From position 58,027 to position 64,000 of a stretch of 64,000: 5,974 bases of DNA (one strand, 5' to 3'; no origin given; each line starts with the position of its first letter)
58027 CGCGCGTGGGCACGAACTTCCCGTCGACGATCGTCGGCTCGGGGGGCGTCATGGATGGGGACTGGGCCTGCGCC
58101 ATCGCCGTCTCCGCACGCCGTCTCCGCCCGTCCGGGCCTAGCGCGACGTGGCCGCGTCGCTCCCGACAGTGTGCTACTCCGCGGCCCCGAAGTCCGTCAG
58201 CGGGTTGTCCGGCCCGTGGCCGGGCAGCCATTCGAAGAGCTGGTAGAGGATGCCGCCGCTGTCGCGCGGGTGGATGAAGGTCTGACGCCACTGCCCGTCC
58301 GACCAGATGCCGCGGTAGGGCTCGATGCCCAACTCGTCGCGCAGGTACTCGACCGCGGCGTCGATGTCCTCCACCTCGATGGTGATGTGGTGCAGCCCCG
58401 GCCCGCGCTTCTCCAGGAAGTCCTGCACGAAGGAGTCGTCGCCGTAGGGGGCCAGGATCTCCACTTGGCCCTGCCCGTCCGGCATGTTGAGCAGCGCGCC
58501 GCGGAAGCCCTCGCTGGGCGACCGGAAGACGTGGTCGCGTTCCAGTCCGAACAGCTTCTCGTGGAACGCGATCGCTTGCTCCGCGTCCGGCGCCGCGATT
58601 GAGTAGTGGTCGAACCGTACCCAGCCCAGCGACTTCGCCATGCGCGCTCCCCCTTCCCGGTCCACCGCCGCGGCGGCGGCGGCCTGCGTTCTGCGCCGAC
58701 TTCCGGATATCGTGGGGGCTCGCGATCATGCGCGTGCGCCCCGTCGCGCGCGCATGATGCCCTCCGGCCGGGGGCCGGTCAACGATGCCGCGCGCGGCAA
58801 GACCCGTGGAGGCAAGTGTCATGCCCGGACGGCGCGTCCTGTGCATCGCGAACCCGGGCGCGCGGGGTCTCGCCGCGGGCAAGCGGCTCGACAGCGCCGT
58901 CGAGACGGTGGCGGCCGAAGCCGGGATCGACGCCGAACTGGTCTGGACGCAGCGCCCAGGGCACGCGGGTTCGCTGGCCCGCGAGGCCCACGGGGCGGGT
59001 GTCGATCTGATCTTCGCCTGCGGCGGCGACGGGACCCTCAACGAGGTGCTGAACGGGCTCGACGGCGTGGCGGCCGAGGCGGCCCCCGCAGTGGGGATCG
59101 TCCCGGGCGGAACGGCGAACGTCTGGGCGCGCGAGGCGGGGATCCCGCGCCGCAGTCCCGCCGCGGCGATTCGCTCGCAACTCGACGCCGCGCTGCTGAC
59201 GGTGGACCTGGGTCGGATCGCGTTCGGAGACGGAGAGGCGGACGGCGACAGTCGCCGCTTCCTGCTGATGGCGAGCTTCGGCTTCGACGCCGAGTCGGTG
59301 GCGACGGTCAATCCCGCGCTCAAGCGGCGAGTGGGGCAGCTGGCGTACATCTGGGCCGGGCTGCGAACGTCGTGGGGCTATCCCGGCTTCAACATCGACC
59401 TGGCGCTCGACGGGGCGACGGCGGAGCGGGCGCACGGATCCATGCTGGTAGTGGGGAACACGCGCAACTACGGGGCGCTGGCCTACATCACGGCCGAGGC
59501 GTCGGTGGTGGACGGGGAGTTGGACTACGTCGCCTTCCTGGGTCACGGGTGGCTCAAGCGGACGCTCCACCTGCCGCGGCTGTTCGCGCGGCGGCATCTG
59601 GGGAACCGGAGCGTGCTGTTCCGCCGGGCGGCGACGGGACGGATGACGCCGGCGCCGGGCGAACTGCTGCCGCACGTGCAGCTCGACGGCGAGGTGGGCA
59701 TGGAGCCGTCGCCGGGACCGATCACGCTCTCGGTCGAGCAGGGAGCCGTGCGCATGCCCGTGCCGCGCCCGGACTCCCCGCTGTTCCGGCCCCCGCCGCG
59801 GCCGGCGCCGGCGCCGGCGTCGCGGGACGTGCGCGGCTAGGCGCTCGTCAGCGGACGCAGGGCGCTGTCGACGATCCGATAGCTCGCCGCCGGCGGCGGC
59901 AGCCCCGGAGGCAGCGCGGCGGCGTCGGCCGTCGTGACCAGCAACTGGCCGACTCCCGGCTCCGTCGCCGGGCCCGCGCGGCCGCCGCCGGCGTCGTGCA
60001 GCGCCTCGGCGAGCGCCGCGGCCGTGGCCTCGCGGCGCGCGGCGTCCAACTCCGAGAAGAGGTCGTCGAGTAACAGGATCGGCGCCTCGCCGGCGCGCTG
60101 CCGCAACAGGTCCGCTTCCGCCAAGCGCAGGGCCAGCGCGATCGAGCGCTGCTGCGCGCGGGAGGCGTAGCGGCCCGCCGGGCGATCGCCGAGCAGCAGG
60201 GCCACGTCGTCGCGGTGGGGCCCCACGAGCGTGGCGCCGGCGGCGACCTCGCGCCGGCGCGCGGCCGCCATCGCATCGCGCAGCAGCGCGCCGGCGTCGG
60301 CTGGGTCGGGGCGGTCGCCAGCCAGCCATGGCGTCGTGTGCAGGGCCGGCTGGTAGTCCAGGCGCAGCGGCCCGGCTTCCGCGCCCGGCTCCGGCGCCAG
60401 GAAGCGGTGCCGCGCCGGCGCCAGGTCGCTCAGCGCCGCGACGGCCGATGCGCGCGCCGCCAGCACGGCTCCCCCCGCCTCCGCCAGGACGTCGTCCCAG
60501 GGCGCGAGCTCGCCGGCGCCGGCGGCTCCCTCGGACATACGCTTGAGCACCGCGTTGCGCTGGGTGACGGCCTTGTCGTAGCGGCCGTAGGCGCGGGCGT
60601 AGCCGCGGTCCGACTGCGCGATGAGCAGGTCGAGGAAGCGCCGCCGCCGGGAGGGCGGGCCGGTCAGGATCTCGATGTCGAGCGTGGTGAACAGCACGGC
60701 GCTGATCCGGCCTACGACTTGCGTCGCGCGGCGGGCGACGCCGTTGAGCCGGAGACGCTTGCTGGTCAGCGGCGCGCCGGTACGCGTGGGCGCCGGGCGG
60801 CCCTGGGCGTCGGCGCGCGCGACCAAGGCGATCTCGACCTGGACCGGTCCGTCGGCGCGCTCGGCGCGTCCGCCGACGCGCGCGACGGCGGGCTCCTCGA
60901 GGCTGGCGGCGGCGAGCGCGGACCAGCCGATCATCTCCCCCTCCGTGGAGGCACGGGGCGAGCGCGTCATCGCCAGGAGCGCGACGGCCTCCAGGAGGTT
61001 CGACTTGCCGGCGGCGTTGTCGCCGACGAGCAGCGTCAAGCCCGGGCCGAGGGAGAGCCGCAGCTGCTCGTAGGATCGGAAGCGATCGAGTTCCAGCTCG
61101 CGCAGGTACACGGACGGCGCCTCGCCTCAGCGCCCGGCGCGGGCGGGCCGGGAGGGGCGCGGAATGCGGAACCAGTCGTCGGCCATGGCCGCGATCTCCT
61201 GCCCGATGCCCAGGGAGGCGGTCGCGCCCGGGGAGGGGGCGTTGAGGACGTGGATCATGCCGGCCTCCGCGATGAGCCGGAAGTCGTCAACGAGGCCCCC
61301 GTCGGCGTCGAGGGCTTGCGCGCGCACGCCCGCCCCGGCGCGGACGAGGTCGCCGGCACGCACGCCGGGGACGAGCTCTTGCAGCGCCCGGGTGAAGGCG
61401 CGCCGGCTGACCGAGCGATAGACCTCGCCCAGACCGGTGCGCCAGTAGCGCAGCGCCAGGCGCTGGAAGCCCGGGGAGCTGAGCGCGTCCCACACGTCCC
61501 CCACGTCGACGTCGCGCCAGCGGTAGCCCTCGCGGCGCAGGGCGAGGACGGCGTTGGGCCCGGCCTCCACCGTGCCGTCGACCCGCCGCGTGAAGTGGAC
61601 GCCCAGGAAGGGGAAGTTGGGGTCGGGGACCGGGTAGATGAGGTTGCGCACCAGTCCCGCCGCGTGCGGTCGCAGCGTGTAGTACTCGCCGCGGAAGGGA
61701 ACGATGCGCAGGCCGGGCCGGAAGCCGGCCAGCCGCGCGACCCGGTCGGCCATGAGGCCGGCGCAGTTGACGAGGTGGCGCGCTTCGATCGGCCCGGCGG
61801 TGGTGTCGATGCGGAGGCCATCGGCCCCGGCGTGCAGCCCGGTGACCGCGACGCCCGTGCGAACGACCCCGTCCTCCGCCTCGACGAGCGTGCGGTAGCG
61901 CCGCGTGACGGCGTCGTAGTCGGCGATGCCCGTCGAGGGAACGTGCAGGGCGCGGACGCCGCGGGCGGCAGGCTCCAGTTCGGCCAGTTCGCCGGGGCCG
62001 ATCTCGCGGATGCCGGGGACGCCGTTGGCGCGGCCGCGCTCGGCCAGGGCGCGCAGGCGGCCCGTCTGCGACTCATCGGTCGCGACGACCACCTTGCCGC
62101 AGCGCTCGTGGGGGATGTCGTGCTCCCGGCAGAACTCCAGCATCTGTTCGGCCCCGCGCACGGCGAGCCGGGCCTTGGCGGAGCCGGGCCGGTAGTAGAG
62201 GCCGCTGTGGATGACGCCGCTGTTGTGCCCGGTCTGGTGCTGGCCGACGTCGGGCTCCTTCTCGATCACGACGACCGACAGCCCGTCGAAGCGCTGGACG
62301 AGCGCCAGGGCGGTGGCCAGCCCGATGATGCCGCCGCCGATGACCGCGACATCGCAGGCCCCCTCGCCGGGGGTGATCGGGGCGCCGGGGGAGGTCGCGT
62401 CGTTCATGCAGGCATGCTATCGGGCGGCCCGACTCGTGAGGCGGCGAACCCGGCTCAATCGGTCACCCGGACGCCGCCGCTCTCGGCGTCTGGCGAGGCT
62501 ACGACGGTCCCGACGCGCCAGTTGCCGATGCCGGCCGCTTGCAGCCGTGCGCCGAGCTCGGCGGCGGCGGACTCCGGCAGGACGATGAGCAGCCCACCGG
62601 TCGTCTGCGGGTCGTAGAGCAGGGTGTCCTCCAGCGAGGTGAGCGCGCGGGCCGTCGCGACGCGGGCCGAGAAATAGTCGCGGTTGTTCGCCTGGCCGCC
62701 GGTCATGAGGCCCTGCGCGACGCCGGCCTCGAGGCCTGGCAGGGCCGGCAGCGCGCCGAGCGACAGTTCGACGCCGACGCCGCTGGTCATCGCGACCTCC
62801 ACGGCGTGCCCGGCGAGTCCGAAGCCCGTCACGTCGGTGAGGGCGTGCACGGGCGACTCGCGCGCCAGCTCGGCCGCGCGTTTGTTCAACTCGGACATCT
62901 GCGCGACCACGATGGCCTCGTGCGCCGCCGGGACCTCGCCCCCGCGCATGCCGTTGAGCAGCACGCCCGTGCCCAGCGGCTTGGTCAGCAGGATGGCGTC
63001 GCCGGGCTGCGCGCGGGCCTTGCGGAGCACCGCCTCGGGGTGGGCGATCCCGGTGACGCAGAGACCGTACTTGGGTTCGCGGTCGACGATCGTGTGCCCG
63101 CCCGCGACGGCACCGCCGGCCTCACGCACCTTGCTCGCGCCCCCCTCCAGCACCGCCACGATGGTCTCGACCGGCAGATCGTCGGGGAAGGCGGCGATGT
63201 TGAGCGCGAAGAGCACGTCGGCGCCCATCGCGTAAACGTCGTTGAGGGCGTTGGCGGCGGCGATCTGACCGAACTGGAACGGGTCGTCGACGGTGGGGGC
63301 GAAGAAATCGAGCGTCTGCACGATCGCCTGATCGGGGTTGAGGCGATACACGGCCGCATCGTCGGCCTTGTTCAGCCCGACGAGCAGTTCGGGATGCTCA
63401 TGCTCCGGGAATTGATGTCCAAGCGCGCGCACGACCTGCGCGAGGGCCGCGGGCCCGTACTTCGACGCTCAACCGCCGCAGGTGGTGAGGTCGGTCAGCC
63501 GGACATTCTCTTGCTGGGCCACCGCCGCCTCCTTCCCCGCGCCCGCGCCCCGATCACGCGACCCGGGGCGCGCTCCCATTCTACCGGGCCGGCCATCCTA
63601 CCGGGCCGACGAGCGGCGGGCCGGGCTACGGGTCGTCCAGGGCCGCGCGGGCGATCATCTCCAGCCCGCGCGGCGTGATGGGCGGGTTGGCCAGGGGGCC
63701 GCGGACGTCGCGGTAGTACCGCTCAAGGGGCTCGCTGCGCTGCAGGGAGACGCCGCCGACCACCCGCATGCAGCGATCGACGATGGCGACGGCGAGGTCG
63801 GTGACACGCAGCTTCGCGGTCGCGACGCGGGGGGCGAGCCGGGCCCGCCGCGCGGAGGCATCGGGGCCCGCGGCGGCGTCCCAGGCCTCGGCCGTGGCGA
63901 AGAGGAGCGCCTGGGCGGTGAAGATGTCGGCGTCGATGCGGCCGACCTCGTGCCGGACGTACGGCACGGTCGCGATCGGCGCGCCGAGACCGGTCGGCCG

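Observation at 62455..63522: selD is a selenoprotein: an in-frame UGA at the catalytic Cys position, a strong RBS upstream, and a SECIS-like hairpin downstream. The ORF track mis-splits the gene.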

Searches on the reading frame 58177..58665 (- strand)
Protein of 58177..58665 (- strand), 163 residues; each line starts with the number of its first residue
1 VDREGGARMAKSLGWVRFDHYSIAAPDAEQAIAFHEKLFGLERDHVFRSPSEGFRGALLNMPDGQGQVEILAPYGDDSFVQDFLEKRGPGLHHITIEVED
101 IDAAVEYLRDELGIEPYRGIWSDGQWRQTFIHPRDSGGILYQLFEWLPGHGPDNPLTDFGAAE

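Call 34: search_protein_families(library=pfam, proteins=[window:58177-58665:-])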
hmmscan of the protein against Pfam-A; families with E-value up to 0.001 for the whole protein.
window:58177-58665:- (163 aa): 3 families
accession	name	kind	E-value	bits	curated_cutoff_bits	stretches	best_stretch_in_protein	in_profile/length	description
PF13669.12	Glyoxalase_4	-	6e-18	65.6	27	1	19-111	1-89/109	Glyoxalase/Bleomycin resistance protein/Dioxygenase superfamily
PF00903.31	Glyoxalase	-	9.4e-13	49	20.6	1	17-141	1-119/121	Glyoxalase/Bleomycin resistance protein/Dioxygenase superfamily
PF13468.12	Glyoxalase_3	-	2.2e-10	41.3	25.1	1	18-151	1-142/176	Glyoxalase-like domain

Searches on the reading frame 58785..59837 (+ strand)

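Call 34: search_protein_families(library=pfam, proteins=[window:58785-59837:+])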
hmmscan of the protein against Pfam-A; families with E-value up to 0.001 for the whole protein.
window:58785-59837:+ (351 aa): 2 families
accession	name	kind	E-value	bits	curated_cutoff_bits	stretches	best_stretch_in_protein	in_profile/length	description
PF00781.29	DAGK_cat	-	7.9e-28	97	23.6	1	17-145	1-125/125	Diacylglycerol kinase catalytic domain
PF19279.4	YegS_C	-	3.8e-13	49.9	27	1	164-323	4-155/158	YegS C-terminal NAD kinase beta sandwich-like domain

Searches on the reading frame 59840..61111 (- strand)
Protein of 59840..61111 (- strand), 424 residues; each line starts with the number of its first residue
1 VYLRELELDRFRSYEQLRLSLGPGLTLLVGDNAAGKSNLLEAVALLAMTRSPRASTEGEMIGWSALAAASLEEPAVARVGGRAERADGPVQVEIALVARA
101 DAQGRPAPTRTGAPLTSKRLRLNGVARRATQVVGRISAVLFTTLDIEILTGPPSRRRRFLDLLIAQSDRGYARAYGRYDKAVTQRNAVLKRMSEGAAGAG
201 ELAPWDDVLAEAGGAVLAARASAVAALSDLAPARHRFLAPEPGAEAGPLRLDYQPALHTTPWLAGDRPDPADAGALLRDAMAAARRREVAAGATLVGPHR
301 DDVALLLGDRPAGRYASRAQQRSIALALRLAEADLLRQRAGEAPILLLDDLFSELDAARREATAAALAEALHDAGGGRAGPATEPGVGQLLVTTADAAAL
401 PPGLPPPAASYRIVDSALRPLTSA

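Call 34: search_protein_families(library=pfam, proteins=[window:59840-61111:-])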
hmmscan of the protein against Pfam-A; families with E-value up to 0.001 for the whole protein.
window:59840-61111:- (424 aa): 7 families
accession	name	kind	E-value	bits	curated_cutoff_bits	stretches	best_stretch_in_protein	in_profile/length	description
PF02463.25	SMC_N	-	2e-14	54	40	1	2-370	1-186/220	RecF/RecN/SMC N terminal domain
PF13476.12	AAA_23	-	1.3e-09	39.4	27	1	6-59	2-55/201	AAA domain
PF13175.12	AAA_15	-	6.5e-08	33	32.1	1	1-48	1-48/374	AAA ATPase domain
PF13304.12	AAA_21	-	1.1e-07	32.7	27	1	25-49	1-25/304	AAA domain, putative AbiEii toxin, Type IV TA system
PF13514.12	AAA_27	-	3.6e-05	23.9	22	1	1-46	1-49/206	AAA domain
PF11398.14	DUF2813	-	0.00017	21.5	21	1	1-46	1-45/372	Protein of unknown function (DUF2813)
PF13555.12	AAA_29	-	0.00062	19.9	27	0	15-49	15-48/61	P-loop containing region of AAA domain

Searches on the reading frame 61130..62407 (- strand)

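Call 34: search_protein_families(library=pfam, proteins=[window:61130-62407:-])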
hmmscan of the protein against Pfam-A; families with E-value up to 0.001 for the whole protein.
window:61130-62407:- (426 aa): 4 families
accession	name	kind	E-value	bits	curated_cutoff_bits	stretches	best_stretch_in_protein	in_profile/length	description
PF01266.30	DAO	-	4.9e-63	214.2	27.9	1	19-408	1-353/353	FAD dependent oxidoreductase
PF13450.12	NAD_binding_8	-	1.1e-06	29.2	21.9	1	22-56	1-33/68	NAD(P)-binding Rossmann-like domain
PF13738.12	Pyr_redox_3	-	0.0002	21.1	30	0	22-55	2-33/305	Pyridine nucleotide-disulphide oxidoreductase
PF00890.30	FAD_binding_2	-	0.00069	19.4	20.4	1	19-57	1-37/414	FAD binding domain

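Call 40: search_protein_families(library=ncbifam, proteins=[window:61130-62407:-])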
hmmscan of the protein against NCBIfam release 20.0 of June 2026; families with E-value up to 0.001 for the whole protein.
window:61130-62407:- (426 aa): 27 families (the best 25 are shown)
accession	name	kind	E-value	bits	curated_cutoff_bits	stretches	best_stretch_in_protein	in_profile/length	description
NF008726.1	PRK11728.1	equivalog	2.3e-160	533.7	299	1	18-406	1-388/389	L-2-hydroxyglutarate oxidase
NF033460.1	glycerol3P_ox_II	equivalog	3.1e-34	118.7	460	1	18-294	2-279/361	type 2 glycerol-3-phosphate oxidase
NF002480.1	PRK01747.1-1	equivalog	6.2e-14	51.3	540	1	17-227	248-459/645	bifunctional tRNA (5-methylaminomethyl-2-thiouridine)(34)-methyltransferase MnmC2/FAD-dependent 5-carboxymethylaminomethyl-2-thiouridine(34)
TIGR03197.1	MnmC_Cterm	equivalog_domain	5.9e-13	48.6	174.2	1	19-227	1-210/400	FAD-dependent 5-carboxymethylaminomethyl-2-thiouridine(34) oxidoreductase MnmC1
TIGR03329.1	Phn_aa_oxid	hypoth_equivalog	8.2e-13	47.9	632.8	1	9-215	16-232/460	putative aminophosphonate oxidoreductase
TIGR02352.1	thiamin_ThiO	equivalog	9e-13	48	250.8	1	20-231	1-218/351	glycine oxidase ThiO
TIGR03364.1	HpnW_proposed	hypoth_equivalog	7.3e-12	45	285.1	1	19-218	2-195/365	TIGR03364 family FAD-dependent oxidoreductase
NF050086.1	pipecolate_AmaA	exception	6.3e-09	35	600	1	14-91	22-96/425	L-pipecolate oxidase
NF008313.0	PRK11101.1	equivalog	2.2e-08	33.2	425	1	17-241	8-232/548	anaerobic glycerol-3-phosphate dehydrogenase subunit A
TIGR03377.1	glycerol3P_GlpA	equivalog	3.3e-08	32.5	552.8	1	19-242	1-224/530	anaerobic glycerol-3-phosphate dehydrogenase subunit GlpA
NF001933.0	PRK00711.1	subfamily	3.5e-07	29.6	383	1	20-69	3-50/429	D-amino acid dehydrogenase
TIGR01373.1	soxB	subfamily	4.1e-07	29.2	529.45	1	18-231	31-251/407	sarcosine oxidase subunit beta family protein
NF008425.0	PRK11259.1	equivalog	4.1e-06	26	257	1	17-224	4-209/377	N-methyl-L-tryptophan oxidase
NF002481.1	PRK01747.1-2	equivalog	9.2e-06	24.7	600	1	19-118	240-338/611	bifunctional tRNA (5-methylaminomethyl-2-thiouridine)(34)-methyltransferase MnmC2/FAD-dependent 5-carboxymethylaminomethyl-2-thiouridine(34)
NF004789.0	PRK06134.1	subfamily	9.8e-06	24.4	747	1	14-64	9-56/581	FAD-dependent oxidoreductase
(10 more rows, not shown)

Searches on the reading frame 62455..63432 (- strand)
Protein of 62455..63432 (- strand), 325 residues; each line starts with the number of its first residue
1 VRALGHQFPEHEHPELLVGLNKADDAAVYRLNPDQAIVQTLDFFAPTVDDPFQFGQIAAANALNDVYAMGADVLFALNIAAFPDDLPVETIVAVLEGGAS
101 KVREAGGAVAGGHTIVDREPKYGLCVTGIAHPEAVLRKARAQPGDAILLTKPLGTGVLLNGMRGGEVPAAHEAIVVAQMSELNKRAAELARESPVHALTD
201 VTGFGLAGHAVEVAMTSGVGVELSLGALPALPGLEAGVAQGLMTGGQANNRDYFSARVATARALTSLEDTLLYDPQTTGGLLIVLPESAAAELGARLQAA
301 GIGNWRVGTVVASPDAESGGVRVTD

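Call 6: search_protein_families(library=ncbifam, proteins=[window:62458-63432:-])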
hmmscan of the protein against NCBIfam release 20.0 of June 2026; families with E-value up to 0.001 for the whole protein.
seq(325 aa): 11 families
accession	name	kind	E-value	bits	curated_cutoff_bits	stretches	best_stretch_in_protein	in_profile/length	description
TIGR00476.1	selD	equivalog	1.9e-99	332.8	125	1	8-289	30-310/311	selenide, water dikinase SelD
NF002098.0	PRK00943.1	equivalog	2.6e-92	309.4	299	1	6-315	32-339/347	selenide, water dikinase SelD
NF010705.0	PRK14105.1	equivalog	8.6e-50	169.5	291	2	14-157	40-181/345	selenide, water dikinase SelD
TIGR04369.1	fusion_not_SelD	hypoth_equivalog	1.5e-36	125.9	700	1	21-296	381-692/701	oxidoreductase/SelD-related fusion protein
TIGR01379.1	thiL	equivalog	1.2e-20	73.7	184.15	1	19-235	20-243/320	thiamine-phosphate kinase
NF004351.0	PRK05731.1-4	equivalog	5.8e-17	61.8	324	1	18-234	33-253/321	thiamine-phosphate kinase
TIGR02124.1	hypE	equivalog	3.6e-13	49.2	251.6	1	19-230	29-245/332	hydrogenase expression/formation protein HypE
TIGR03267.1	methan_mark_2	hypoth_equivalog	2.9e-12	46.3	365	1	20-229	41-247/323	methanogenesis marker 2 protein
TIGR04049.1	AIR_rel_sll0787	hypoth_equivalog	3.7e-09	36.1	321.3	1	22-235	42-248/318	sll0787 family AIR synthase-like protein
NF004353.0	PRK05731.2-2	equivalog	2.5e-05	23.5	301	1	23-229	19-226/311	thiamine-phosphate kinase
NF004354.0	PRK05731.2-3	equivalog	7.5e-05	22.2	204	1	56-155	51-149/273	thiamine-phosphate kinase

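Call 10: find_encoding_contigs(protein=window:62455-63432:-, flank=10000, max_places=6)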
Protein window:62455-63432:- (325 aa): no gene with exactly this product is on record in the collection.

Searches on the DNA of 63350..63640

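Call 43: search_rna_families(source=window, start=63350, end=63640, threshold=evalue, max_evalue=10, show_alignments=3)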
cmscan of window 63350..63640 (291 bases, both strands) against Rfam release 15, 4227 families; matches with E-value up to 10: 2.
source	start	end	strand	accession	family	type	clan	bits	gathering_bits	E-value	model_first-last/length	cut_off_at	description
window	63543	63570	-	RF02795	Pab91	Gene; snRNA; snoRNA; HACA-box;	-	15.2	71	3.2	16-43/57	no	Pab91 RNA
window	63474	63547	+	RF00671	mir-138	Gene; miRNA;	-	13.3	50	4.9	1-78/78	no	mir-138 microRNA precursor family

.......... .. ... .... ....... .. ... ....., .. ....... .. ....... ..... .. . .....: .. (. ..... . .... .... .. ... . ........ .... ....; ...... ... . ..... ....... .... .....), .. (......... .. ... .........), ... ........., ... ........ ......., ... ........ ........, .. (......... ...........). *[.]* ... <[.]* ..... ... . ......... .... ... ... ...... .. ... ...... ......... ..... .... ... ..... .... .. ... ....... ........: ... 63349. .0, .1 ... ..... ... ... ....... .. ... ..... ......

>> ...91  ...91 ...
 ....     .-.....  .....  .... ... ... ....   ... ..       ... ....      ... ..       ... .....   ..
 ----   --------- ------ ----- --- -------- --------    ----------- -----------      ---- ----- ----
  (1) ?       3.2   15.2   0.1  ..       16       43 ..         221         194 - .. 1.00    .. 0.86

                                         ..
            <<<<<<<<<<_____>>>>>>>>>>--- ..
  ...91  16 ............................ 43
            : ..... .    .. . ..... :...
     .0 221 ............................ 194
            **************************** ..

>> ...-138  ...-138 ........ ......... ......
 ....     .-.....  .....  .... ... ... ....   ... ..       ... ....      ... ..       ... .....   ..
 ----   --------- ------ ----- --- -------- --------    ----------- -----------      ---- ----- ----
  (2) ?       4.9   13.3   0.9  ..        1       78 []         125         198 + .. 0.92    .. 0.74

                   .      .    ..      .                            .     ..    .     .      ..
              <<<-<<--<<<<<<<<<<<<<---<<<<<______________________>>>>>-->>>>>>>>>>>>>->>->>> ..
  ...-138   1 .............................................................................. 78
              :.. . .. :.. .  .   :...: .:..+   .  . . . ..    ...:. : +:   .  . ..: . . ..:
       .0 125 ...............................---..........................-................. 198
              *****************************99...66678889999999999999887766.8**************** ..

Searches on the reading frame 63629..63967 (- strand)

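Call 34: search_protein_families(library=pfam, proteins=[window:63629-63967:-])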
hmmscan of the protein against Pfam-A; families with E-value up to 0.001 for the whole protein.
window:63629-63967:- (113 aa): 2 families
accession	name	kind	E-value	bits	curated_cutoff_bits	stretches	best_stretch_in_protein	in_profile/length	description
PF08028.16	Acyl-CoA_dh_2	-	1.1e-14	55.3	22.7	1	2-89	38-124/134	Acyl-CoA dehydrogenase, C-terminal domain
PF00441.29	Acyl-CoA_dh_1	-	1.5e-13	51.6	22.4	1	2-89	51-129/150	Acyl-CoA dehydrogenase, C-terminal domain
